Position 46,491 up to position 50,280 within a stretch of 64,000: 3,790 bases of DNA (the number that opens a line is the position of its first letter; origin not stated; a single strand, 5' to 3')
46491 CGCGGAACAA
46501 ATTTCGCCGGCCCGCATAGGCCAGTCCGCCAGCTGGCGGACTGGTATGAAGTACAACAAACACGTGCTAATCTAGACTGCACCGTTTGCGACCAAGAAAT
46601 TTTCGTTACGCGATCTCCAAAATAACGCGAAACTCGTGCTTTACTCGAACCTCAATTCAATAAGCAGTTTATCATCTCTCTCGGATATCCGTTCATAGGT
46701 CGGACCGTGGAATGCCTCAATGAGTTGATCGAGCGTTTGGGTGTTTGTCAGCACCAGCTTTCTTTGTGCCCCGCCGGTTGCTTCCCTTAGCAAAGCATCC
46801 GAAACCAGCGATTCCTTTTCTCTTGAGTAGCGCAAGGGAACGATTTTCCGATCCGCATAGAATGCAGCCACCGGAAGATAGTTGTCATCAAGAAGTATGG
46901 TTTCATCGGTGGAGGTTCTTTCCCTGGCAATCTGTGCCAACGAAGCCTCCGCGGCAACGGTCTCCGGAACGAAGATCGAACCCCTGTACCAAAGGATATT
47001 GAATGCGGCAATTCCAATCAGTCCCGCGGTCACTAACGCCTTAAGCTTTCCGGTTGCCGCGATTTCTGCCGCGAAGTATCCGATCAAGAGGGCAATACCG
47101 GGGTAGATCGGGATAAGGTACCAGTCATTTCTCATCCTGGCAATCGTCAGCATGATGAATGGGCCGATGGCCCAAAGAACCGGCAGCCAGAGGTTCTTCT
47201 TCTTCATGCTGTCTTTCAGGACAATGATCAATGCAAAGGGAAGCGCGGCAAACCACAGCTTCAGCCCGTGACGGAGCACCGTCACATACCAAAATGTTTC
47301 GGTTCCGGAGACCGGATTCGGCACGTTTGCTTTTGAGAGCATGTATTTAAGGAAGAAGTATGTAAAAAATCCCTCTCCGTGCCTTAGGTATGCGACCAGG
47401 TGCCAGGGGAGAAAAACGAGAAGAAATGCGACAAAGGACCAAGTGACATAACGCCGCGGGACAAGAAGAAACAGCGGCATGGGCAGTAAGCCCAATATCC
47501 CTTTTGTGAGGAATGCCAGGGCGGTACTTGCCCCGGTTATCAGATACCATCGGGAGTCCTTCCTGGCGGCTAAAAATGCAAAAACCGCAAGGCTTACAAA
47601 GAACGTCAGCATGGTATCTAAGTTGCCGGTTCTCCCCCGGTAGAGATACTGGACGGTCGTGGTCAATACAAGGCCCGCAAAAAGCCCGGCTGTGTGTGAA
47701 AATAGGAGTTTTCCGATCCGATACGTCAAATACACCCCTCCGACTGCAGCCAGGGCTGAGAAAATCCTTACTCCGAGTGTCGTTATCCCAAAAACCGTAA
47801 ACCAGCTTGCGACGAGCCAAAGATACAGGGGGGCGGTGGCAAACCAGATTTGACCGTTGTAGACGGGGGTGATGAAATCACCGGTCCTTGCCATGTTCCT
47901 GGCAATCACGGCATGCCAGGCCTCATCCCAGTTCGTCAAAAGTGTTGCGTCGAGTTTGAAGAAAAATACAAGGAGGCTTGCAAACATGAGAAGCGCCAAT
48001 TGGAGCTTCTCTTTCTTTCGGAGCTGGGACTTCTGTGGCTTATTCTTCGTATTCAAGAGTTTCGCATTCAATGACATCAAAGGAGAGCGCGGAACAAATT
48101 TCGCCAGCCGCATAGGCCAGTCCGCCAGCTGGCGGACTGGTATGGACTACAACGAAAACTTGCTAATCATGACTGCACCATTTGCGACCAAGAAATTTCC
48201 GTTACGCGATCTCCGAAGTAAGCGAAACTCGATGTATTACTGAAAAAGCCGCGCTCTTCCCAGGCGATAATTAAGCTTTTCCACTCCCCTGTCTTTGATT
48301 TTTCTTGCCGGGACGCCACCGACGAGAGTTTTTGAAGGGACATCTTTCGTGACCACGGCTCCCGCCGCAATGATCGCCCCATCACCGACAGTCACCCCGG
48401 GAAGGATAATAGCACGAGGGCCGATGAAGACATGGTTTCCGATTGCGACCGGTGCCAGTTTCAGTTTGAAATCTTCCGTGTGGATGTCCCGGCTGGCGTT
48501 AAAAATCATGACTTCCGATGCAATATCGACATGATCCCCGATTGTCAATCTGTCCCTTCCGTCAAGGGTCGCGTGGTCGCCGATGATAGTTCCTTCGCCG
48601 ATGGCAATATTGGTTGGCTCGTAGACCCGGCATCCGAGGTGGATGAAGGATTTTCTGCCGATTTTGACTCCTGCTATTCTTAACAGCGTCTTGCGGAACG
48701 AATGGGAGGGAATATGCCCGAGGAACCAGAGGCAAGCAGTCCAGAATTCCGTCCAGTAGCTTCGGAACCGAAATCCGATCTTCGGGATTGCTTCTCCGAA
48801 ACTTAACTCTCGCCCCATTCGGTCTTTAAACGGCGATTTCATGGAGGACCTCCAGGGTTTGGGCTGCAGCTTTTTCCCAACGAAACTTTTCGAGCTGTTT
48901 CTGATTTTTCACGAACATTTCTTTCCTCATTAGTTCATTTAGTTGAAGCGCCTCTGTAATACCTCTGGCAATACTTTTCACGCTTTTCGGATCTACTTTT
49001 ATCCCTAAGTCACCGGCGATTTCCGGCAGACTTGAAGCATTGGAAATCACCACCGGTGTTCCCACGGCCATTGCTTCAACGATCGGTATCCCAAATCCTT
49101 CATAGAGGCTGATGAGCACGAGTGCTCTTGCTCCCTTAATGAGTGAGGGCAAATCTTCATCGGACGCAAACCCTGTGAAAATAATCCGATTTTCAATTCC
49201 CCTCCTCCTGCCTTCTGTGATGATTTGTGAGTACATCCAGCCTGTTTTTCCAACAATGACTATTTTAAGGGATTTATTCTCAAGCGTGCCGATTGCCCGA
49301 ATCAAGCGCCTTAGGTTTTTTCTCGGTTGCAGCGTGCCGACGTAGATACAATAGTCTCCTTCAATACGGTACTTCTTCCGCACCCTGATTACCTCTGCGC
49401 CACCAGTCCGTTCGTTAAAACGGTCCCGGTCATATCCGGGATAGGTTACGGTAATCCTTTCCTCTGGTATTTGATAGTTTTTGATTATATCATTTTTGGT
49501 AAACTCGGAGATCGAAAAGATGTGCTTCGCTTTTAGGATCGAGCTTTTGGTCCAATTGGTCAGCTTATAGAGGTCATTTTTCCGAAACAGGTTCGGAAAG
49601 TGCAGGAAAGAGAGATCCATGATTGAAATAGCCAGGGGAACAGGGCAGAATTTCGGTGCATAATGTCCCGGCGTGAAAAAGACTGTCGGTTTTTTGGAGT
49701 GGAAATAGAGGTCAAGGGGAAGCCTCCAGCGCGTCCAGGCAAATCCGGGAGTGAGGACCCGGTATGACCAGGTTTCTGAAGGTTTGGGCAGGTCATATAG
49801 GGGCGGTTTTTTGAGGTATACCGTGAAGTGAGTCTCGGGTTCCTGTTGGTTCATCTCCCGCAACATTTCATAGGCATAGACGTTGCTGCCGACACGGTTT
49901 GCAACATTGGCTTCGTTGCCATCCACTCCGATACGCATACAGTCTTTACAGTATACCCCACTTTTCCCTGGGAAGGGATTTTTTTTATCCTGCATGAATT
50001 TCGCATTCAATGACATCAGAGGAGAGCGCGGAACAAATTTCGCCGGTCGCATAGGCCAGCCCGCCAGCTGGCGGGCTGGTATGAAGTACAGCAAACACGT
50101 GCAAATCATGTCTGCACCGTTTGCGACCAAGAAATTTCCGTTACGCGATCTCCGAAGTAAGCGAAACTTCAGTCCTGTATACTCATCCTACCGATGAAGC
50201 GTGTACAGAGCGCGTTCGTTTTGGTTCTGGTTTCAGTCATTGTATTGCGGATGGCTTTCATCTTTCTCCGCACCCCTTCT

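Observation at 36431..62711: Glycan island with six PMT_2/ArnT-like GT-C enzymes, polyprenol-P-sugar-synthase-type GT2s, Wzx- and Wzy/WaaL-like proteins and an acetyltransferase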

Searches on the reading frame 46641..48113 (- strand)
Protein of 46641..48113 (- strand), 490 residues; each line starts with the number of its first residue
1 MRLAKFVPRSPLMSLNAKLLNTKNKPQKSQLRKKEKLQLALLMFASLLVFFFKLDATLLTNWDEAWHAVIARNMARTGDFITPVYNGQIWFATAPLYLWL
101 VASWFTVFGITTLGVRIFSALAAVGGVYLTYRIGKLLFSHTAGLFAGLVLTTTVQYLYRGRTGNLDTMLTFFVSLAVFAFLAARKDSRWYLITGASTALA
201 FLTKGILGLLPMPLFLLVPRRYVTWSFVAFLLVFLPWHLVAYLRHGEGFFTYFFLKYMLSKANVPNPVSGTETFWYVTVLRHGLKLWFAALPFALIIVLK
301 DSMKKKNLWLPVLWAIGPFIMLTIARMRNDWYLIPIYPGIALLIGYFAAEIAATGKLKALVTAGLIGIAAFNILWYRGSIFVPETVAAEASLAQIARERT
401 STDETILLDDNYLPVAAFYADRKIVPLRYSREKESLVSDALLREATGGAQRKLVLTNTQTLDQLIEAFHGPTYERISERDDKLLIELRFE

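Call 3: search_protein_families(library=pfam, proteins=[window:46641-48113:-], max_evalue=0.01)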
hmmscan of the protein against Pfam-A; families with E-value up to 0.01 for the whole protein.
window:46641-48113:- (490 aa): 2 families
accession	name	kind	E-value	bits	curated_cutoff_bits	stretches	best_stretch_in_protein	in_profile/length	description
PF13231.12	PMT_2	-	1.3e-18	68.1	26.1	1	94-231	3-145/160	Dolichyl-phosphate-mannose-protein mannosyltransferase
PF02366.24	PMT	-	4.5e-13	49.8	22.7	1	42-227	3-205/245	Dolichyl-phosphate-mannose-protein mannosyltransferase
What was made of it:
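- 46641..48113 (-): GTC2: ArnT-like GT-C. Variably present in the cluster family. The true start is probably about 35 codons downstream of 48113. PMT_2 68 bits, PMT 50 bits (call 3).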

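Call 25: search_solved_structures(query=window:46641-48113:-, max_evalue=1)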
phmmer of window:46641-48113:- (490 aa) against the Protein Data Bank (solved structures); distinct sequences matched with E-value up to 1: 1.
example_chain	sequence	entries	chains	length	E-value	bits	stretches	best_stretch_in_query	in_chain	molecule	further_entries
5ezm_A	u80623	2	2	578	4.6e-17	65.3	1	41-362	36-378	4-amino-4-deoxy-L-arabinose transferase or related glycosyltransferases of PMT family | 4-amino-4-deoxy-L-arabinose (L-Ara4N) transferase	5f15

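Call 30: search_protein_families(library=ncbifam, proteins=[window:46641-48113:-], max_evalue=0.001)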
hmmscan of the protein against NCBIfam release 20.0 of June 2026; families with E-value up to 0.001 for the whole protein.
window:46641-48113:- (490 aa): 1 family
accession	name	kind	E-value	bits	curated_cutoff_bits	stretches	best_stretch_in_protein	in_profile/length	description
NF009784.2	PRK13279.1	equivalog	1.2e-26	93.5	567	1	35-371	3-355/539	lipid IV(A) 4-amino-4-deoxy-L-arabinosyltransferase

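Call 60: search_solved_structures(query=window:46641-48113:-, max_evalue=0.001, show_alignments=1)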
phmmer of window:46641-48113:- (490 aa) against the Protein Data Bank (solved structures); distinct sequences matched with E-value up to 0.001: 1.
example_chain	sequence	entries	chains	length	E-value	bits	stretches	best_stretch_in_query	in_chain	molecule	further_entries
5ezm_A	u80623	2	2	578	4.6e-17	65.3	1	41-362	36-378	4-amino-4-deoxy-L-arabinose transferase or related glycosyltransferases of PMT family | 4-amino-4-deoxy-L-arabinose (L-Ara4N) transferase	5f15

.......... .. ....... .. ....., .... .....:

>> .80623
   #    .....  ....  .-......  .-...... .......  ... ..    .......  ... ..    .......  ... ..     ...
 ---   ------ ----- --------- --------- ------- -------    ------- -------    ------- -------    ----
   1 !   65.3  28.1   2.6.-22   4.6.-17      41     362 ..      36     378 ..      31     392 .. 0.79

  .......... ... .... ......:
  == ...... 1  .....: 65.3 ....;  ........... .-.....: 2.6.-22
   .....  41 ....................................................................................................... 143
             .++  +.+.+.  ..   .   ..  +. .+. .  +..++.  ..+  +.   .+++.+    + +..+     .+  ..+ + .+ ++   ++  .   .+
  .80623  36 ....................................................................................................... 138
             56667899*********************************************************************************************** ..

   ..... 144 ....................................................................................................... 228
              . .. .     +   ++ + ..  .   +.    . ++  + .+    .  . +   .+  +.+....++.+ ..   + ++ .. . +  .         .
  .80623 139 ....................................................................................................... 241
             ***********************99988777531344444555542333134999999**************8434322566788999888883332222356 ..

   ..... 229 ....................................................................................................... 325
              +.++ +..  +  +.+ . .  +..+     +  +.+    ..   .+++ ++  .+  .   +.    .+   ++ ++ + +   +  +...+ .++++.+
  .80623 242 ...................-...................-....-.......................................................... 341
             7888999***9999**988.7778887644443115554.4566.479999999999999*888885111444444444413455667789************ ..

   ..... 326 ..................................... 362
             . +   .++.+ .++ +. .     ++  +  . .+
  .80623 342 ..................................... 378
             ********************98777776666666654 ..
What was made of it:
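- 46641..48113 (-): ArnT 5ezm E 4.6e-17, with its DE aligned to the ArnT DE (calls 25, 60).
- On GT-C fold glycosyltransferases (ArnT/PMT-like; Pfam PMT_2/PMT/DUF2142): GTC2 D63/E64 aligns with the ArnT DE (call 60). The loop is homologous to ArnT loop 1 (call 60), which is periplasmic in the crystal structure (own knowledge).
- Closest known: ArnT. Same: GTC2 aligns with Cupriavidus ArnT over residues 41-362 at E 4.6e-17, including the loop-1 DE (calls 25, 60).
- The GTC2 DE aligns with the ArnT loop-1 DE (call 60).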

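Call 69: find_homologous_proteins(query=window:46641-48113:-, max_evalue=0.00001)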
Query window:46641-48113:- (490 aa): 58 proteins with E <= 0.00001 among 8000 candidates.
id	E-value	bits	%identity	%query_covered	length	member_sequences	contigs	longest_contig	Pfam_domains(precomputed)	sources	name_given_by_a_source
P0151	0.0e+0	1079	100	100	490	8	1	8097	PF02366.25,PF13231.13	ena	-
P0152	2.3e-189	648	67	92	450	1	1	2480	PF02366.25,PF13231.13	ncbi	-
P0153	4.0e-169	582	57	93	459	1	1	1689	PF02366.25,PF13231.13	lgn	-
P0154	8.8e-162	557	55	94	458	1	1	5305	PF02366.25,PF13231.13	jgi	jgi:4-amino-4-deoxy-L-arabinose transferase-like glycosyltransferase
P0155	8.3e-135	468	50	90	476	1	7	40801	PF02366.25,PF13231.13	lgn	-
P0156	5.2e-131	456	48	89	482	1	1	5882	PF02366.25,PF13231.13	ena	-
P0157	1.4e-116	408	47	89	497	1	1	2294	PF13231.13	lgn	-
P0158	6.3e-108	380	45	89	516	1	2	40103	PF02366.25,PF13231.13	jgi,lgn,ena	-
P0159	1.6e-66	243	34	93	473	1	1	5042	PF02366.25,PF03901.24,PF13231.13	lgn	-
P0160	1.5e-58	217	32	90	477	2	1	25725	PF02366.25,PF13231.13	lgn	-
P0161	1.1e-57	214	31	88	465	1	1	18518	PF02366.25,PF13231.13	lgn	-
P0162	2.2e-57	213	32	89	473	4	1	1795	PF02366.25,PF13231.13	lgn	-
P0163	4.1e-54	202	34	79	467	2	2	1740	PF02366.25,PF13231.13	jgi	jgi:4-amino-4-deoxy-L-arabinose transferase-like glycosyltransferase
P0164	1.6e-53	200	31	89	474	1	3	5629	PF02366.25,PF13231.13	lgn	-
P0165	1.9e-53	200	32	90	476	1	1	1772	PF02366.25,PF13231.13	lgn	-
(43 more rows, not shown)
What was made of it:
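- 46641..48113 (-): Homologues are 450-459 aa (call 69).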

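Call 71: find_encoding_contigs(protein=P0155, flank=10000, max_places=1)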
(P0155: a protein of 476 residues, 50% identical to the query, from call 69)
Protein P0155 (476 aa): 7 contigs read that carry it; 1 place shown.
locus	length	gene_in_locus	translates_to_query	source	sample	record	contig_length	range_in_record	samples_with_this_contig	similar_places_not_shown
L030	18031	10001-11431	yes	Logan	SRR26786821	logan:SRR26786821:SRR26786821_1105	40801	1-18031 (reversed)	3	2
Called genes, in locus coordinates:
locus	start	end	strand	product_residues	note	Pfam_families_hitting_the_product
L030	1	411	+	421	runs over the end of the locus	PF01943:Polysacc_synt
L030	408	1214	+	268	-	PF00535:Glycos_transf_2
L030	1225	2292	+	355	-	PF13439:Glyco_transf_4 (weak), PF00534:Glycos_transf_1, PF13692:Glyco_trans_1_4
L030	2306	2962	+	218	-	-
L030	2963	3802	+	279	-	PF00535:Glycos_transf_2, PF10111:Glyco_tranf_2_2, PF13641:Glyco_tranf_2_3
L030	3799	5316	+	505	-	-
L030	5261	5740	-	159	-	-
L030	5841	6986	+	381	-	PF13439:Glyco_transf_4, PF13579:Glyco_trans_4_4 (weak), PF20706:GT4-conflict (weak), PF00534:Glycos_transf_1, PF13692:Glyco_trans_1_4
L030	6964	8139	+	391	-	PF02366:PMT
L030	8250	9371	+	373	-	PF13439:Glyco_transf_4 (weak), PF00534:Glycos_transf_1, PF13692:Glyco_trans_1_4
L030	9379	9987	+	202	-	PF00132:Hexapep, PF14602:Hexapep_2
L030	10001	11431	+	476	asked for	PF02366:PMT, PF13231:PMT_2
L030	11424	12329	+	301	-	PF00535:Glycos_transf_2, PF13632:Glyco_trans_2_3 (faint), PF13641:Glyco_tranf_2_3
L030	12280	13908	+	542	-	PF04932:Wzy_C (weak)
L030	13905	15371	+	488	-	PF13231:PMT_2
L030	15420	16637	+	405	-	PF13439:Glyco_transf_4, PF00534:Glycos_transf_1, PF13692:Glyco_trans_1_4, PF13524:Glyco_trans_1_2 (weak)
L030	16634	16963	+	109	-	PF01865:PhoU_div (faint), PF03819:MazG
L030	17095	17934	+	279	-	PF00535:Glycos_transf_2, PF10111:Glyco_tranf_2_2 (weak), PF13641:Glyco_tranf_2_3, PF13632:Glyco_trans_2_3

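Call 72: find_encoding_contigs(protein=P0158, flank=10000, max_places=1)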
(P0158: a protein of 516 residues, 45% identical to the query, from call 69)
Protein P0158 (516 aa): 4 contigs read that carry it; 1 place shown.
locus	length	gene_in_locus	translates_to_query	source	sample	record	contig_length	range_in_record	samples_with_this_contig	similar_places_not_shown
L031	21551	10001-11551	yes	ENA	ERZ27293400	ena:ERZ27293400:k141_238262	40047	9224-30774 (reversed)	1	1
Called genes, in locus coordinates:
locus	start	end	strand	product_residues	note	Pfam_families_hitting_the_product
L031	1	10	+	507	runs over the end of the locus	PF13231:PMT_2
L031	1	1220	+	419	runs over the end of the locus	PF01943:Polysacc_synt, PF13440:Polysacc_synt_3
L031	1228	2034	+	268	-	PF00535:Glycos_transf_2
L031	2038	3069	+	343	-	PF00534:Glycos_transf_1, PF13692:Glyco_trans_1_4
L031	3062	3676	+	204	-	PF00702:Hydrolase, PF13419:HAD_2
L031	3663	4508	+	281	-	PF00535:Glycos_transf_2, PF10111:Glyco_tranf_2_2, PF13641:Glyco_tranf_2_3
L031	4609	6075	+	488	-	PF13231:PMT_2 (weak)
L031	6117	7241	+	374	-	PF13439:Glyco_transf_4, PF13579:Glyco_trans_4_4 (weak), PF00534:Glycos_transf_1, PF13692:Glyco_trans_1_4, PF20706:GT4-conflict (weak)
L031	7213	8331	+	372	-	-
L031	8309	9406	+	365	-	PF13439:Glyco_transf_4, PF20706:GT4-conflict, PF00534:Glycos_transf_1, PF13692:Glyco_trans_1_4, PF13524:Glyco_trans_1_2 (weak)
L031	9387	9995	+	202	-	PF25084:LbH_EIF2B (weak), PF00132:Hexapep, PF14602:Hexapep_2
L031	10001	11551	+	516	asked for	PF02366:PMT, PF13231:PMT_2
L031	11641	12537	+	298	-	PF00535:Glycos_transf_2, PF10111:Glyco_tranf_2_2 (faint), PF13641:Glyco_tranf_2_3, PF13632:Glyco_trans_2_3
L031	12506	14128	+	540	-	PF04932:Wzy_C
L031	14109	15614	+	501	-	PF02366:PMT, PF13231:PMT_2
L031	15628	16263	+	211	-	PF00702:Hydrolase, PF06888:Put_Phosphatase (faint), PF13419:HAD_2, PF13242:Hydrolase_like (weak)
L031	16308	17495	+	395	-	PF13439:Glyco_transf_4, PF00534:Glycos_transf_1, PF13692:Glyco_trans_1_4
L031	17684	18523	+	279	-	PF00535:Glycos_transf_2, PF10111:Glyco_tranf_2_2 (weak), PF13641:Glyco_tranf_2_3, PF13506:Glyco_transf_21 (faint), PF13632:Glyco_trans_2_3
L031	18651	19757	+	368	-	PF13439:Glyco_transf_4, PF00534:Glycos_transf_1, PF13692:Glyco_trans_1_4, PF13524:Glyco_trans_1_2 (weak), PF20706:GT4-conflict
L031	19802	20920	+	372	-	PF00534:Glycos_transf_1, PF13692:Glyco_trans_1_4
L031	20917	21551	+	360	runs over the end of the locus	PF00483:NTP_transferase, PF22640:ManC_GMP_beta-helix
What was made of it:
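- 46641..48113 (-): Same position in L030 and L031 (calls 71, 72).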

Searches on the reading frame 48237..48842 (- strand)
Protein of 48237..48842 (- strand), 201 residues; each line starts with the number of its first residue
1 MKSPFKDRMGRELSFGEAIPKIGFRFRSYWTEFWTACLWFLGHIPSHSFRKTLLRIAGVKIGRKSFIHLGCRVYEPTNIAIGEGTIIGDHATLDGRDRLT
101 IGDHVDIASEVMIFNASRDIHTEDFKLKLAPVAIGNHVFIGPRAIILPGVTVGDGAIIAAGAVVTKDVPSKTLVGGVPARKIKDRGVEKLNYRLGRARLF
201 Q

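Call 4: search_protein_families(library=pfam, proteins=[window:48237-48842:-], max_evalue=0.01)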
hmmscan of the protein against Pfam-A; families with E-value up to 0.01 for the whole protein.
window:48237-48842:- (201 aa): 3 families
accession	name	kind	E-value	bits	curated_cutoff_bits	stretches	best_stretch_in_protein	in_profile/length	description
PF00132.30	Hexapep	-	4.5e-17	61.4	27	1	134-166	4-36/36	Bacterial transferase hexapeptide (six repeats)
PF14602.12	Hexapep_2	-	7.1e-11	42.1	27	1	131-166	1-34/34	Hexapeptide repeat of succinyl-transferase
PF25084.1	LbH_EIF2B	-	0.00012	22.4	54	1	77-166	20-101/105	EIF2B subunit epsilon LbH domain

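Call 66: search_protein_families(library=ncbifam, proteins=[window:48237-48842:-], max_evalue=0.001)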
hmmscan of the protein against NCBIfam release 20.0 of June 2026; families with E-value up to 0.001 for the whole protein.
window:48237-48842:- (201 aa): 46 families (the best 25 are shown)
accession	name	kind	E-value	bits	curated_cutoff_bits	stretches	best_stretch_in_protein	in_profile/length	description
NF007797.0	PRK10502.1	subfamily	4.8e-31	107.8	192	1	42-186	36-180/183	WcaF family extracellular polysaccharide biosynthesis acetyltransferase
NF038307.1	EPS_acetyl_HpsU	equivalog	9.2e-25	87.3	305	1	36-183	29-176/178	hormogonium polysaccharide biosynthesis acetyltransferase HpsU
TIGR04008.1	WcaF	equivalog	2e-21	76.7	326.3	1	47-185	40-178/180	colanic acid biosynthesis acetyltransferase WcaF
NF007499.0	PRK10092.1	equivalog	3.5e-21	75.8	314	1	99-183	94-181/183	maltose O-acetyltransferase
NF007076.0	PRK09527.1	equivalog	3.2e-20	72.4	347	1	49-184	46-184/203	galactoside O-acetyltransferase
TIGR03308.1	phn_thr-fam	hypoth_equivalog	5.7e-20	72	201.65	1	129-194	106-171/204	phosphonate metabolim protein, transferase hexapeptide repeat family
TIGR03532.1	DapD_Ac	equivalog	1.3e-19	70.7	231.75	1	59-184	99-213/231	2,3,4,5-tetrahydropyridine-2,6-dicarboxylate N-acetyltransferase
NF007240.0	PRK09677.1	equivalog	5.8e-19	68.3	243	1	70-190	57-189/192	putative lipopolysaccharide biosynthesis O-acetyl transferase WbbJ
NF058585.1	HptprglPActTf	PfamEq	9.9e-19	67.5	300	1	127-186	102-161/172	heptaprenylglyceryl phosphate O-acetyltransferase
NF000311.1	Vat_ABCDEFH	equivalog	2.2e-17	63.3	300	1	131-186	110-165/201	Vat family streptogramin A O-acetyltransferase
NF033468.1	stregram_VatI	exception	2.4e-17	63.4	415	1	116-186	95-167/208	streptogramin A O-acetyltransferase Vat(I)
TIGR03570.1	NeuD_NnaD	subfamily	1.2e-16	60.9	160.8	1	78-180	99-202/202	NeuD/PglB/VioB family sugar acetyltransferase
NF000504.1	stregram_VatH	exception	3.9e-16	59.6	475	1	118-188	102-174/216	streptogramin A O-acetyltransferase Vat(H)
NF000490.1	chloram_CatB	equivalog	5.3e-16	58.6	350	1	130-186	109-165/210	type B chloramphenicol O-acetyltransferase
NF000147.1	stregram_VatF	exception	5.2e-14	52.2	400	1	132-186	121-175/221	streptogramin A O-acetyltransferase Vat(F)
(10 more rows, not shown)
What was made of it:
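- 48237..48842 (-): Hexapeptide-repeat acetyltransferase, WcaF-family-like (sugar O-acetylation inferred). Hexapep 61 bits (call 4); NCBIfam WcaF family 108 bits, below cut-off (call 66)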

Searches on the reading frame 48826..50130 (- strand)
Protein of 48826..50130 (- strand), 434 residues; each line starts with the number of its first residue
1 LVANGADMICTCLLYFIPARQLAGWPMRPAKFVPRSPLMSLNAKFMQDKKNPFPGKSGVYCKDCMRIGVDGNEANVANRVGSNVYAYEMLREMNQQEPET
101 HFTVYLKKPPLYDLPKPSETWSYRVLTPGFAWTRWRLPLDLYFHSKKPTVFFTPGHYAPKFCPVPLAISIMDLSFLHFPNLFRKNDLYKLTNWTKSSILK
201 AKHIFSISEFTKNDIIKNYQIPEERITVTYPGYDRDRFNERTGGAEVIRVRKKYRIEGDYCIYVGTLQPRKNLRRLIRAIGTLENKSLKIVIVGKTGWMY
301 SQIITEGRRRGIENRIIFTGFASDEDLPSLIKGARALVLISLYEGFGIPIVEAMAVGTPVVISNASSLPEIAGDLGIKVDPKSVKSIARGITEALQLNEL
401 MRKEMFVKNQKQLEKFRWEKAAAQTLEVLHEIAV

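Call 3: search_protein_families(library=pfam, proteins=[window:48826-50130:-], max_evalue=0.01)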
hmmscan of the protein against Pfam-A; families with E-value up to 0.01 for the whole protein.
window:48826-50130:- (434 aa): 5 families
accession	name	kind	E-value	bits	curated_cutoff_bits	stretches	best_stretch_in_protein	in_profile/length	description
PF00534.26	Glycos_transf_1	-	1.7e-33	116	26.4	1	257-402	14-163/172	Glycosyl transferases group 1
PF13692.12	Glyco_trans_1_4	-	6.3e-27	95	27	1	260-396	3-141/142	Glycosyl transferases group 1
PF13439.12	Glyco_transf_4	-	4.1e-10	40.4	28.5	1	81-237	3-170/170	Glycosyltransferase Family 4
PF20706.3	GT4-conflict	-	2.7e-06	27.1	26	1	268-371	209-319/385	Family 4 Glycosyltransferase in conflict systems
PF13524.12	Glyco_trans_1_2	-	0.0015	18.9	25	1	274-371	3-88/144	Glycosyl transferase-like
